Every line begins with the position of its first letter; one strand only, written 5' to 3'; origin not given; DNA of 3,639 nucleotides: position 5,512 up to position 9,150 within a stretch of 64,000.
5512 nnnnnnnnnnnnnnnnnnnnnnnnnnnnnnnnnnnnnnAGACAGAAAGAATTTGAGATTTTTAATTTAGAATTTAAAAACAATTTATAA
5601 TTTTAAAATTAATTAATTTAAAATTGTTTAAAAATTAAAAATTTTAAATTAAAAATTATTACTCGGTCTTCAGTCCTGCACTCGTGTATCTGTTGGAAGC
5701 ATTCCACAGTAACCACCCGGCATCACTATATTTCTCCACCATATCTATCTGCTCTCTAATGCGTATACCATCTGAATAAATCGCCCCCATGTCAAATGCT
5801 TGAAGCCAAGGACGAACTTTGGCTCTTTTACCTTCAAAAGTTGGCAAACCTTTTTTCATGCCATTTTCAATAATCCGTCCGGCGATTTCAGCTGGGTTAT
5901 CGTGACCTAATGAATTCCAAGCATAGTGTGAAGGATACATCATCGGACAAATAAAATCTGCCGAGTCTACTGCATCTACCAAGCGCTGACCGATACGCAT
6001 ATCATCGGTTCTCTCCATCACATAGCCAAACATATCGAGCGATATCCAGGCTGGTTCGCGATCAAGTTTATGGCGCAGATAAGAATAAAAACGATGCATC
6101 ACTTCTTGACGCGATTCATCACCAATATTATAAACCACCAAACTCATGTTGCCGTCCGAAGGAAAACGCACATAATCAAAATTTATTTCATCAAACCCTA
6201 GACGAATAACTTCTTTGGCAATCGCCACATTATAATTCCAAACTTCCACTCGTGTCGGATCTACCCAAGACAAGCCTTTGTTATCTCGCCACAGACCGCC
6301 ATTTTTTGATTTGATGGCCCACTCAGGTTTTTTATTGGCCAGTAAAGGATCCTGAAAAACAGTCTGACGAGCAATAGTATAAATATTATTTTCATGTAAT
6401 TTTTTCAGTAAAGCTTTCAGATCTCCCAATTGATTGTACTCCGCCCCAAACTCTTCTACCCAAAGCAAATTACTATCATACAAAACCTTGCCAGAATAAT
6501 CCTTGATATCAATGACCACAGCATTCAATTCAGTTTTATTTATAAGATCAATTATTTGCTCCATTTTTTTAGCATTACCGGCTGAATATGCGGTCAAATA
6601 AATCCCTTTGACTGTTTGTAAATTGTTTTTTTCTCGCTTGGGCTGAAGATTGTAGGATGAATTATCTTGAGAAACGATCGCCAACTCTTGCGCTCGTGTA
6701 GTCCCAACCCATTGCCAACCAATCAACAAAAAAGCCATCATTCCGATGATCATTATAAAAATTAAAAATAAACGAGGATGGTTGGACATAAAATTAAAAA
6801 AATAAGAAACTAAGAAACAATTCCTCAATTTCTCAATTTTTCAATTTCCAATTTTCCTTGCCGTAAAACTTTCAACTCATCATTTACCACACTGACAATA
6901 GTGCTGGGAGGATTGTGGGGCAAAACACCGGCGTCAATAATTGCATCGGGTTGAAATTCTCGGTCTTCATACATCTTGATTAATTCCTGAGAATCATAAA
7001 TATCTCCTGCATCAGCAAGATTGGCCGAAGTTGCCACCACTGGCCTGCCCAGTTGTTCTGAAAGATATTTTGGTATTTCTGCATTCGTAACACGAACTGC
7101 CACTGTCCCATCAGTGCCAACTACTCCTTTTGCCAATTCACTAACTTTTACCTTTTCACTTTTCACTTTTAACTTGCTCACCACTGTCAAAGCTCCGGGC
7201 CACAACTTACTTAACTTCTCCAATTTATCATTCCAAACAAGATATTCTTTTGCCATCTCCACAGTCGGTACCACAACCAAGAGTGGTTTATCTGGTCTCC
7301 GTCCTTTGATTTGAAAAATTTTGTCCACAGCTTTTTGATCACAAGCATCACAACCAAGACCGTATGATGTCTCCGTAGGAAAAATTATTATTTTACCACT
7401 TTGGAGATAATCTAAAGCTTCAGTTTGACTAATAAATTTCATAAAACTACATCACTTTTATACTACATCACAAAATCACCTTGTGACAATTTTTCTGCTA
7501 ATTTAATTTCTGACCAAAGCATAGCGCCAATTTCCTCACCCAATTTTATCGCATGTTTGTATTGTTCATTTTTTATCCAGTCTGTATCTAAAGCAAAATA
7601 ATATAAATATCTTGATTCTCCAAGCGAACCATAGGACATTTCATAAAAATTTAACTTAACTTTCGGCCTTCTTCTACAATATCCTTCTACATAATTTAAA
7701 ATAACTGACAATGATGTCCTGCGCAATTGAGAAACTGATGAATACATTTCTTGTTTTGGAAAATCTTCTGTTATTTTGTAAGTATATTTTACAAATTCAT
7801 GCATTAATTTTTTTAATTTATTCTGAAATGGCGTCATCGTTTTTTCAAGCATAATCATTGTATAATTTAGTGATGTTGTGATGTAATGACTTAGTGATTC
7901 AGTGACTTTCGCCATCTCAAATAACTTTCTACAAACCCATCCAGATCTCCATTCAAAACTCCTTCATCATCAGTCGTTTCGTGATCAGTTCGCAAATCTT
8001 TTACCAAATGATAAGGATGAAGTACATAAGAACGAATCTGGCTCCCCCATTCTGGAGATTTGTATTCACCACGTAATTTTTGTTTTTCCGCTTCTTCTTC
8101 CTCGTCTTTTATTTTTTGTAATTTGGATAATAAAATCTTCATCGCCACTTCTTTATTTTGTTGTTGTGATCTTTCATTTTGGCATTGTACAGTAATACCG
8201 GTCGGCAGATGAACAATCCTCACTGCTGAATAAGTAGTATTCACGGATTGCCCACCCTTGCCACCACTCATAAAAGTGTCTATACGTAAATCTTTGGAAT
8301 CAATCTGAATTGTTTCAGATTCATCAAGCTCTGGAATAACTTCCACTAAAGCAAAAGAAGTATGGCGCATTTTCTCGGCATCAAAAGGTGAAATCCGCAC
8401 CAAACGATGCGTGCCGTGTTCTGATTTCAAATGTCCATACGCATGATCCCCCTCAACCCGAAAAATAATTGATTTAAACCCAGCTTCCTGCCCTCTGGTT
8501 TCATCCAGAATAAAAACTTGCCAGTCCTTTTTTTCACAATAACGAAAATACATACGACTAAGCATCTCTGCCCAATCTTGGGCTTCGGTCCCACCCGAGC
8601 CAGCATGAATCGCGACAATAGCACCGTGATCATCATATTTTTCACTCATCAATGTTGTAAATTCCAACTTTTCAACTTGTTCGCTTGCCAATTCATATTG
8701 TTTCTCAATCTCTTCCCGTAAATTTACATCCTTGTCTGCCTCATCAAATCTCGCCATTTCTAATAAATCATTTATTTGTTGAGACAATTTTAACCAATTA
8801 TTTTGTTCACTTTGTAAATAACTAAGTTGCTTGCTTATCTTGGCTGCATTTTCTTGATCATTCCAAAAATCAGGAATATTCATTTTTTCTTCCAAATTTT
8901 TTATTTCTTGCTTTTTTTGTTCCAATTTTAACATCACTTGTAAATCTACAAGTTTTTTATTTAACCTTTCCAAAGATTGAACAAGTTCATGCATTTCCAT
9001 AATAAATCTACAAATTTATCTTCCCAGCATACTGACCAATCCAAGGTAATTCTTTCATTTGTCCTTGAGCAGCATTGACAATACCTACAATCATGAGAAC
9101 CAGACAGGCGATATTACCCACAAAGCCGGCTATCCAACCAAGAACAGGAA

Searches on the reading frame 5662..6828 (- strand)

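Call 118: search_protein_families(library=pfam, proteins=[window:5662-6828:-], max_evalue=0.001)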
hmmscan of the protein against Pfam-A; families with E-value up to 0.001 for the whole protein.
window:5662-6828:- (389 aa): 2 families
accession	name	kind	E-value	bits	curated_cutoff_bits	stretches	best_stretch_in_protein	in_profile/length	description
PF13200.12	DUF4015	-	1.1e-100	337.2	27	1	75-381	1-313/313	Putative glycosyl hydrolase domain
PF14871.12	GHL6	-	3.5e-07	30.9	35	1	90-180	3-89/132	Hypothetical glycosyl hydrolase 6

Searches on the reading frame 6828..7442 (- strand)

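Call 118: search_protein_families(library=pfam, proteins=[window:6828-7442:-], max_evalue=0.001)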
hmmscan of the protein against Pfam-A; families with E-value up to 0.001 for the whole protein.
window:6828-7442:- (205 aa): 1 family
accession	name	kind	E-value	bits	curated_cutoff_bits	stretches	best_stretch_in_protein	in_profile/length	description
PF01300.24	Sua5_yciO_yrdC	-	4.7e-45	153.7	25.1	1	12-196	2-178/178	Telomere recombination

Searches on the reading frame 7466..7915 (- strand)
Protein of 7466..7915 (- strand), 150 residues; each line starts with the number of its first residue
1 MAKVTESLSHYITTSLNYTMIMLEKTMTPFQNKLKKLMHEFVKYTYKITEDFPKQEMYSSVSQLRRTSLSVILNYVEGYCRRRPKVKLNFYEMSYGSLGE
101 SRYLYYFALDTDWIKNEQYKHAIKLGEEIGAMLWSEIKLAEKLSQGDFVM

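Call 118: search_protein_families(library=pfam, proteins=[window:7466-7915:-], max_evalue=0.001)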
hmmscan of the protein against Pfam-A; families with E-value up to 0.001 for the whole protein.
window:7466-7915:- (150 aa): 2 families
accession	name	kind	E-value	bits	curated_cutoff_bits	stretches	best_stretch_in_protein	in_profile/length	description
PF05635.17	23S_rRNA_IVP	-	8.1e-24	84.3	33.8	1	34-134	5-105/106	23S rRNA-intervening sequence protein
PF22296.2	bAvd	-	2.7e-08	34.7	40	1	36-137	5-104/107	bAvd-like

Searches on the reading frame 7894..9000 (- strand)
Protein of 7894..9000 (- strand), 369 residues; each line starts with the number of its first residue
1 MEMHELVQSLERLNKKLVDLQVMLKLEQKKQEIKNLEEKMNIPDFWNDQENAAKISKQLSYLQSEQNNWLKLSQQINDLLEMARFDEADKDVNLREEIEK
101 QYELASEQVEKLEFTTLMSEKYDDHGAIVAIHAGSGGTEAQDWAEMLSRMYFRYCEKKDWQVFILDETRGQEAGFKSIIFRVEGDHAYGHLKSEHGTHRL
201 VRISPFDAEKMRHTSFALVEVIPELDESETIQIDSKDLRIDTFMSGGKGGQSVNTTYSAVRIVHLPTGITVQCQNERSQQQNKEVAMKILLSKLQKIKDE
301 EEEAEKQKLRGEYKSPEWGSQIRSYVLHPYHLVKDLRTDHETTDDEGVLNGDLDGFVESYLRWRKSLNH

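Call 118: search_protein_families(library=pfam, proteins=[window:7894-9000:-], max_evalue=0.001)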
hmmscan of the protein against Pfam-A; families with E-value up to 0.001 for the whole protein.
window:7894-9000:- (369 aa): 2 families
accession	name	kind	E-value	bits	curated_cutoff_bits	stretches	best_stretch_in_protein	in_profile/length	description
PF03462.23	PCRF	-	2.3e-55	187.9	24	1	30-219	2-194/194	PCRF domain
PF00472.26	RF-1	-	5.5e-39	133.2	35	1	229-337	4-116/116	RF-1 domain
